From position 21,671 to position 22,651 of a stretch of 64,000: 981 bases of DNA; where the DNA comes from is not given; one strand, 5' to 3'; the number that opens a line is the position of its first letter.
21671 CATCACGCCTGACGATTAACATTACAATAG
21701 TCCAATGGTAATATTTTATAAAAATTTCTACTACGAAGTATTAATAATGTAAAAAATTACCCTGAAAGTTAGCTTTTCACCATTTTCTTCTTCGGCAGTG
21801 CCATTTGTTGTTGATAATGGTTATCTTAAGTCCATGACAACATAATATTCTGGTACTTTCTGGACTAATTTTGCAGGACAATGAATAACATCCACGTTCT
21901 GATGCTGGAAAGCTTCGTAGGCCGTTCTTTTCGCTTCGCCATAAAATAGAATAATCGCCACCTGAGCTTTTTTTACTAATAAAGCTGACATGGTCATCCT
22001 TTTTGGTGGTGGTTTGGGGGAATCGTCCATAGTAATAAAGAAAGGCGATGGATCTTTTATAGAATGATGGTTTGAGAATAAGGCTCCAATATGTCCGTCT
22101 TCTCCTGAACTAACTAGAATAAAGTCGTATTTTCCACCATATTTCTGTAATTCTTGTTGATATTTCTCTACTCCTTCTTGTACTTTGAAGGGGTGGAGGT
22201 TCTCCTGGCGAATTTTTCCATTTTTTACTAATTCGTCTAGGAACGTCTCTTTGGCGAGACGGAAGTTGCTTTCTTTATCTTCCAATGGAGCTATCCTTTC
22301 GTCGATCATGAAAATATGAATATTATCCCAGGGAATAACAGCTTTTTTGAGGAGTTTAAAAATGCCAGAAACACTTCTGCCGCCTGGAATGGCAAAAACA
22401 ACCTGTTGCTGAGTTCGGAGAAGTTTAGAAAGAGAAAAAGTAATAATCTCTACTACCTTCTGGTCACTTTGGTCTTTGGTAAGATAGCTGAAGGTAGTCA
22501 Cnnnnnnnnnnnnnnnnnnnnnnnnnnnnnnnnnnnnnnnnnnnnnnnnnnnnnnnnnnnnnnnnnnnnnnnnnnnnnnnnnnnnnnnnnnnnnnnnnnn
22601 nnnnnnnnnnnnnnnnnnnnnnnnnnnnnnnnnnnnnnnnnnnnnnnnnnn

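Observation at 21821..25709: Bacterial/eukaryotic-type oxidative pentose-phosphate operon (zwf-gnd-pgl) plus SIS-domain isomerase in an archaeon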

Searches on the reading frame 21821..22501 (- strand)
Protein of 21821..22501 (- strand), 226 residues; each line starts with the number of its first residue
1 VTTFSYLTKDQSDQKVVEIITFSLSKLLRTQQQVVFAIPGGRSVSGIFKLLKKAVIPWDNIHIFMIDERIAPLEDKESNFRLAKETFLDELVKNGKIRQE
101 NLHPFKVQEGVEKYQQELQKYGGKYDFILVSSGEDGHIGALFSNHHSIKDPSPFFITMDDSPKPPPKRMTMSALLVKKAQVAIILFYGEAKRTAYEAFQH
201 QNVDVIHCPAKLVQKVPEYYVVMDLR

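Call 3: search_protein_families(library=pfam, proteins=[window:21821-22501:-])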
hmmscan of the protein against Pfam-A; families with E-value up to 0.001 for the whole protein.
window:21821-22501:- (226 aa): 1 family
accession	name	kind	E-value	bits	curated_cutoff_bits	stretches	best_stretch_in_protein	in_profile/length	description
PF01182.26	Glucosamine_iso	-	1.7e-43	149.5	27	1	9-215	3-218/225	Glucosamine-6-phosphate isomerases/6-phosphogluconolactonase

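Call 4: search_protein_families(library=ncbifam, proteins=[window:21821-22501:-])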
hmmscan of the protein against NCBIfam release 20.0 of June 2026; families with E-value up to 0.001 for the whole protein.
window:21821-22501:- (226 aa): 5 families
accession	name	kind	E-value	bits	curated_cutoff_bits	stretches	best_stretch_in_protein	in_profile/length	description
TIGR01198.1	pgl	equivalog_domain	1.5e-37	129.4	124.45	1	8-221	4-224/234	6-phosphogluconolactonase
NF009022.0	PRK12358.1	equivalog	1.6e-09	37.6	247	1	21-150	17-144/239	glucosamine-6-phosphate deaminase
NF002557.0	PRK02122.1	subfamily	1.8e-08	33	384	1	8-224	36-268/653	glucosamine-6-phosphate deaminase-like protein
NF001682.0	PRK00443.1-1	equivalog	5.6e-05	22.6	528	0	24-224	20-227/262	glucosamine-6-phosphate deaminase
TIGR00502.1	nagB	equivalog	9.2e-05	21.9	236.9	0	21-140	21-146/259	glucosamine-6-phosphate deaminase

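Call 60: search_solved_structures(query=window:21821-22501:-, max_evalue=0.00001, show_alignments=1)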
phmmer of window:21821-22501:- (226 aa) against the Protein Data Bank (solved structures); distinct sequences matched with E-value up to 0.00001: 11.
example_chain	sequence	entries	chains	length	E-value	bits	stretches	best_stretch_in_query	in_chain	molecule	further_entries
1vl1_A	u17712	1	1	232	4e-22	82.6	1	3-188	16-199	6-phosphogluconolactonase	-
1pbt_A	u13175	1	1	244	4.7e-22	82.3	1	3-188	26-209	6-phosphogluconolactonase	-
3oc6_A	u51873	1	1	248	1.9e-17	67.3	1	24-207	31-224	6-phosphogluconolactonase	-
4tm7_A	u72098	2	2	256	2.2e-17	67.1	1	24-198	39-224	6-phosphogluconolactonase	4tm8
3tx2_A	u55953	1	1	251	4.5e-16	62.8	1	30-210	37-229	Probable 6-phosphogluconolactonase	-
3ico_A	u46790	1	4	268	5.5e-16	62.5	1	32-197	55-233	6-phosphogluconolactonase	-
8em2_A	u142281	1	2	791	3.8e-15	59.8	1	25-193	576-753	GDH/6PGL endoplasmic bifunctional protein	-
3nwp_A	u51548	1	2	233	2.3e-12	50.6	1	6-214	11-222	6-phosphogluconolactonase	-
3lwd_A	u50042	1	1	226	4.4e-12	49.7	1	14-220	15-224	6-phosphogluconolactonase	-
3lhi_A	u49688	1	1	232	1.1e-09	41.9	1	11-202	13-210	Putative 6-phosphogluconolactonase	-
1y89_A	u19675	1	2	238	3e-07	33.9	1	29-213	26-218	devB protein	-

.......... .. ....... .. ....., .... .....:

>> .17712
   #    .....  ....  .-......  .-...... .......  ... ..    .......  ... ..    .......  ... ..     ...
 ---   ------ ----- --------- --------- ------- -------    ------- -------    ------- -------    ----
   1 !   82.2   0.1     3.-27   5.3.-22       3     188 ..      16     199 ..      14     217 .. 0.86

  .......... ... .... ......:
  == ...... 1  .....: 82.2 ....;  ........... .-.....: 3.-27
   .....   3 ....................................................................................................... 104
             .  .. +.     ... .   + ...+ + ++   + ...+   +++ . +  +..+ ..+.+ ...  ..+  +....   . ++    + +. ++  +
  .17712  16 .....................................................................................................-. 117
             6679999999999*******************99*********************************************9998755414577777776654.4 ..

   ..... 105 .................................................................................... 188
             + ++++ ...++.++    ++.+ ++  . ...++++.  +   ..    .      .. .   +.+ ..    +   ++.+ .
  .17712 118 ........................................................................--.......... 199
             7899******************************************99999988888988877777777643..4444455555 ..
